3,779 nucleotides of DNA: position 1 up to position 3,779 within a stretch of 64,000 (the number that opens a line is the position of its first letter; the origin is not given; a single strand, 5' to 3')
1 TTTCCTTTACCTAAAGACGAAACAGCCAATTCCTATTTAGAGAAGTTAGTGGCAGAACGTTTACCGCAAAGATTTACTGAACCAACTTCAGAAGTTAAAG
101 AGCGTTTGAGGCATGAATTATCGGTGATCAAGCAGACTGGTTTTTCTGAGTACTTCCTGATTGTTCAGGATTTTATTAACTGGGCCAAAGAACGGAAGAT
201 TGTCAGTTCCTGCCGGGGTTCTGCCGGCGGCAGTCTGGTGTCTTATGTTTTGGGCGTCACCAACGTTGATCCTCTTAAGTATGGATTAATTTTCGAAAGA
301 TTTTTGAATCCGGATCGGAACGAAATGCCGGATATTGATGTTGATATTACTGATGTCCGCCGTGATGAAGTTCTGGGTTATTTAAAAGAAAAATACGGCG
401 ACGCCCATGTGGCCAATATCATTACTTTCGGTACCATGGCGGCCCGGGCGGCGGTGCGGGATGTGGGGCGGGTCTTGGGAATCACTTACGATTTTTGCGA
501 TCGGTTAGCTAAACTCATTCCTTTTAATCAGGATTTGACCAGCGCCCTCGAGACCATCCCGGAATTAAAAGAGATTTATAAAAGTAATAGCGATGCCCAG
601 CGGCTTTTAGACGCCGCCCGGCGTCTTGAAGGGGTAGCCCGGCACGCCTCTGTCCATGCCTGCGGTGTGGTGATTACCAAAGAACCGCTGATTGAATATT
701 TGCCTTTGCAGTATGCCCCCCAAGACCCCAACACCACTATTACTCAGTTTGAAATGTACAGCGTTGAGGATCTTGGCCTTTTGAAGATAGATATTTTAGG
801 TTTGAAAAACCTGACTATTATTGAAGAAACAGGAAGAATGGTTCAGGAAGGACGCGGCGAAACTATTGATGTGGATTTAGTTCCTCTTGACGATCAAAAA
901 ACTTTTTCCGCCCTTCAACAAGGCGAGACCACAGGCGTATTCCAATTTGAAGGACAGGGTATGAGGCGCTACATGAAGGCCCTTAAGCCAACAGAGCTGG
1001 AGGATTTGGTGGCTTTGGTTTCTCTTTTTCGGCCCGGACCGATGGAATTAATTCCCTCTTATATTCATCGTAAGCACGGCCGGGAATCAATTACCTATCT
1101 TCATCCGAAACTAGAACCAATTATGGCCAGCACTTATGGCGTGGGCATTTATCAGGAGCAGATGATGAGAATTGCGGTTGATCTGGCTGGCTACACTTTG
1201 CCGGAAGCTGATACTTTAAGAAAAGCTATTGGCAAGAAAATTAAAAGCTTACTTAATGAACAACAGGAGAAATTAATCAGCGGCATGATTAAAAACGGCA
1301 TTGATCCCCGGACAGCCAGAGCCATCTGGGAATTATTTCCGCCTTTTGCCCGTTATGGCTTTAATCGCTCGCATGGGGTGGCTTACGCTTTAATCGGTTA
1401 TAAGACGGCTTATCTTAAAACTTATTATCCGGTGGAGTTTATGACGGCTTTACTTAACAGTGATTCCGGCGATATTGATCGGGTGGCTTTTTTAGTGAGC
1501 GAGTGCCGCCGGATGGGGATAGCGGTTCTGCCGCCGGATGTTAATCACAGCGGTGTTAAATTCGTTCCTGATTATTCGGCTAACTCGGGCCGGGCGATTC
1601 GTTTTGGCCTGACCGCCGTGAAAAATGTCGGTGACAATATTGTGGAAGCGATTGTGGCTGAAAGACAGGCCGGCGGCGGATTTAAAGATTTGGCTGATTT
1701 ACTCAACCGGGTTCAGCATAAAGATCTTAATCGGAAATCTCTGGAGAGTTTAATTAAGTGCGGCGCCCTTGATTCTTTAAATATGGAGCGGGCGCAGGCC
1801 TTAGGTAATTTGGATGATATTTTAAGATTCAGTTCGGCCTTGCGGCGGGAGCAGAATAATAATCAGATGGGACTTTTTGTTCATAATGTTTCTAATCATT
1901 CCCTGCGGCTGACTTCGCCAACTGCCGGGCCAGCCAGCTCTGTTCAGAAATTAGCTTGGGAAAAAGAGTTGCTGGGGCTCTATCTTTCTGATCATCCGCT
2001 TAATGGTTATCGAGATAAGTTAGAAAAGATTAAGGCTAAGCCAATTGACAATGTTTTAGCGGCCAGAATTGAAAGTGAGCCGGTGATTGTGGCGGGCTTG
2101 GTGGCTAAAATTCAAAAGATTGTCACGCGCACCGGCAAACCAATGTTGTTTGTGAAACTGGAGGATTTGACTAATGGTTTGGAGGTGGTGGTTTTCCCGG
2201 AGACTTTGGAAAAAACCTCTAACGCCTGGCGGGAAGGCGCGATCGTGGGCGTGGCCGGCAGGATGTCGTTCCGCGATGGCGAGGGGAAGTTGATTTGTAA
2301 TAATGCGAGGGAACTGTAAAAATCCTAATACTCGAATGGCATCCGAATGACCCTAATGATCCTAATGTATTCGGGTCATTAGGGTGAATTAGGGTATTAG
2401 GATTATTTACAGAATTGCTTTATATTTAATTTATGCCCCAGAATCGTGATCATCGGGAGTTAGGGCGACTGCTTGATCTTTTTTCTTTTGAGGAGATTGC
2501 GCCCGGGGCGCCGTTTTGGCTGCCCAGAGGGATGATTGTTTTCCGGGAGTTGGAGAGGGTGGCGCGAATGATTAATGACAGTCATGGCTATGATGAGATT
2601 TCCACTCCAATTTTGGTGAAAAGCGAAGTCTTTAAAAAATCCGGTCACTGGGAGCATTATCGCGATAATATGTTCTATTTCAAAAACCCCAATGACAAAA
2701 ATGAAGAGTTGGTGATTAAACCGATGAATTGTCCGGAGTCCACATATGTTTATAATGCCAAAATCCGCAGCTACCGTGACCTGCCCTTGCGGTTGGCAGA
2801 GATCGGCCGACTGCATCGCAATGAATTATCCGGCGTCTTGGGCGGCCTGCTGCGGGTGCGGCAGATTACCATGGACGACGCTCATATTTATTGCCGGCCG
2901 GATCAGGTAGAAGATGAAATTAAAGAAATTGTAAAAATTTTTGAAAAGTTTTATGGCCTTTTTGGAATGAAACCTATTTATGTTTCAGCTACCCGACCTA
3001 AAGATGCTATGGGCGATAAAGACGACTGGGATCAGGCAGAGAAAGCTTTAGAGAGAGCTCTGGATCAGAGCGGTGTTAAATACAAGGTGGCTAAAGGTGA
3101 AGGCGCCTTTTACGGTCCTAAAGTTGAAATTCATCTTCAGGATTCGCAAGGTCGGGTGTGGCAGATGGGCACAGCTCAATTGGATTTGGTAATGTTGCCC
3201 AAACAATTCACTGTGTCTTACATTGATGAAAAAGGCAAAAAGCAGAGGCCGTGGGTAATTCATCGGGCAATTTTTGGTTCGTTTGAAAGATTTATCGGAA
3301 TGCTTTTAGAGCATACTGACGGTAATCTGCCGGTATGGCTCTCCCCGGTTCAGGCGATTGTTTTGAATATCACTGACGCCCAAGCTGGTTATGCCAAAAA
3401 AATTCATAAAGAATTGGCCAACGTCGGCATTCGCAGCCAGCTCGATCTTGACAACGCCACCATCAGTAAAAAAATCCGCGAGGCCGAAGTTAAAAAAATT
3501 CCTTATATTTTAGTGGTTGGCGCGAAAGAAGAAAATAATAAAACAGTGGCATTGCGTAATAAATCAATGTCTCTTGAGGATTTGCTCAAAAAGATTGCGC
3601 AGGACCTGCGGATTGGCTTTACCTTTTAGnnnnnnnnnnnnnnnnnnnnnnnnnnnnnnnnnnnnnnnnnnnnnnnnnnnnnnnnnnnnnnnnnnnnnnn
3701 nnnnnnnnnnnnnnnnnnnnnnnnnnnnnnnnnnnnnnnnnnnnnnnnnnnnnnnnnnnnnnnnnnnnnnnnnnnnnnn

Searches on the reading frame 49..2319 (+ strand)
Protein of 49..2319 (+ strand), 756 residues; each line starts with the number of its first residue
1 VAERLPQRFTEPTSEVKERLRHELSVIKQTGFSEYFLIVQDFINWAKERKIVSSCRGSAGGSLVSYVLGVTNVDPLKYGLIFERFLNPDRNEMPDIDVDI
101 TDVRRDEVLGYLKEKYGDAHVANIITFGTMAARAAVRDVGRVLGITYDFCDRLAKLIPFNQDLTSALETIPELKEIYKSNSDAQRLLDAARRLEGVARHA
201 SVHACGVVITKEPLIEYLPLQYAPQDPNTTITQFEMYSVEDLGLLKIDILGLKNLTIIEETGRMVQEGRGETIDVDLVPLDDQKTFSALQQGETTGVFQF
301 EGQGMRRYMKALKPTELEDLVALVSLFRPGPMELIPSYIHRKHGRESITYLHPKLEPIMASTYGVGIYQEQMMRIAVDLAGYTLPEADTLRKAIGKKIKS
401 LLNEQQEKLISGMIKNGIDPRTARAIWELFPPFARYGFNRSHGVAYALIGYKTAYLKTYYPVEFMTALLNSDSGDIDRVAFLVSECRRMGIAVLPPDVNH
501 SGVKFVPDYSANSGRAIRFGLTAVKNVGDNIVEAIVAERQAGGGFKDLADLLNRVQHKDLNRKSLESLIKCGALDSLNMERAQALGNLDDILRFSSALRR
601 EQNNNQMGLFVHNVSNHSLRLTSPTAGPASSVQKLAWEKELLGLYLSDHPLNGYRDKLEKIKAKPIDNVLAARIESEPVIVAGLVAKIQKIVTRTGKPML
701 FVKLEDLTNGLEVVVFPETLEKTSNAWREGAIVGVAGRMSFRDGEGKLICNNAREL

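Call 23: search_protein_families(library=ncbifam, proteins=[window:49-2319:+])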
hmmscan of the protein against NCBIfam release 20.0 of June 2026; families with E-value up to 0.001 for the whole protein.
window:49-2319:+ (756 aa): 13 families
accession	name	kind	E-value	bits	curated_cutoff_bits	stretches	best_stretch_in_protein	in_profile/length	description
NF004226.0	PRK05673.1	equivalog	1.2e-287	957.4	1002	1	2-755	307-1061/1146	DNA polymerase III subunit alpha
NF005298.0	PRK06826.1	equivalog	1.7e-279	930.1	1260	1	3-754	305-1070/1151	DNA polymerase III subunit alpha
TIGR00594.1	polc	superfamily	1.3e-265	884.2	434.35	1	5-716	307-1022/1022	DNA polymerase III subunit alpha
NF005377.0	PRK06920.1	equivalog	1.1e-234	781.8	1806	1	3-754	290-1021/1108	DNA polymerase III subunit alpha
NF005617.0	PRK07374.1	equivalog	2e-221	738.1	1653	1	13-755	326-1079/1170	DNA polymerase III subunit alpha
NF005516.0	PRK07135.1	equivalog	2.6e-180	601.8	1084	1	13-722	250-943/974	DNA polymerase III DnaE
NF005582.0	PRK07279.1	equivalog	2.5e-174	582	1279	1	14-754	258-962/1033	DNA polymerase III subunit alpha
NF004550.0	PRK05898.1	equivalog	1.4e-167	559.7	1182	1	16-596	254-828/971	DNA polymerase III subunit alpha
NF004225.0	PRK05672.1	subfamily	2.9e-162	542.1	939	1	6-751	302-1027/1047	error-prone DNA polymerase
NF007079.0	PRK09532.1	equivalog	1.2e-128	430.7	1525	1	10-439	321-777/876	DNA polymerase III subunit alpha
NF005616.0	PRK07373.1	equivalog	1.9e-76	257.4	646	1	436-754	36-358/449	DNA polymerase III subunit alpha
NF001688.0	PRK00448.1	equivalog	1.1e-29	102.7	873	2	82-297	960-1141/1445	PolC-type DNA polymerase III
TIGR01405.1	polC_Gram_pos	equivalog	1.2e-25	89.5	1043.45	2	16-77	618-679/1211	DNA polymerase III subunit alpha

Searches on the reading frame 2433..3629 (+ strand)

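Call 23: search_protein_families(library=ncbifam, proteins=[window:2433-3629:+])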
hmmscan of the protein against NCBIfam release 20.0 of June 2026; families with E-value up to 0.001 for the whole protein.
window:2433-3629:+ (398 aa): 14 families
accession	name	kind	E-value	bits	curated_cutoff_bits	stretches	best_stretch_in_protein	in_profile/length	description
TIGR00418.1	thrS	equivalog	9.3e-145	483.7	383.65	1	4-390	170-563/565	threonine--tRNA ligase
NF003068.0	PRK03991.1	equivalog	2.4e-56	191.4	484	1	6-392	198-592/613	threonine--tRNA ligase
TIGR00408.1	proS_fam_I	equivalog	5e-27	94.9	437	2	25-186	29-193/475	proline--tRNA ligase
NF006625.0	PRK09194.1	equivalog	5.2e-26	91.7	558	2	21-188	34-199/559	proline--tRNA ligase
NF008979.1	PRK12325.1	exception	4.1e-25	88.5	550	2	24-187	37-198/437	proline--tRNA ligase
TIGR00409.1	proS_fam_II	equivalog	2.5e-22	79.5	306.7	2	28-155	41-165/568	proline--tRNA ligase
TIGR00442.1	hisS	equivalog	8.8e-19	67.8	286.75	2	29-133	9-112/406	histidine--tRNA ligase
NF003211.1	PRK04173.1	equivalog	3.6e-15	55.8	312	1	115-181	186-251/454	glycine--tRNA ligase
TIGR00389.1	glyS_dimeric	equivalog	1.4e-14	53.6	243.3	1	115-165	180-230/565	glycine--tRNA ligase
NF011500.0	PRK14938.1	equivalog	2.2e-11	43.4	362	1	296-390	265-365/387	Ser-tRNA(Thr) hydrolase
TIGR00414.1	serS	equivalog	2.4e-07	30.1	301.65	1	6-176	141-313/418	serine--tRNA ligase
TIGR02367.1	PylS_Cterm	equivalog_domain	6.2e-06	25.7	178.15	1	40-135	31-121/242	pyrrolysine--tRNA(Pyl) ligase large subunit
NF009085.0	PRK12420.1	equivalog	2.8e-05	23.6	540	1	310-382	343-414/426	histidine--tRNA ligase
TIGR00443.1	hisZ_biosyn_reg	equivalog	0.00011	21.4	271.65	1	31-131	5-100/314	ATP phosphoribosyltransferase regulatory subunit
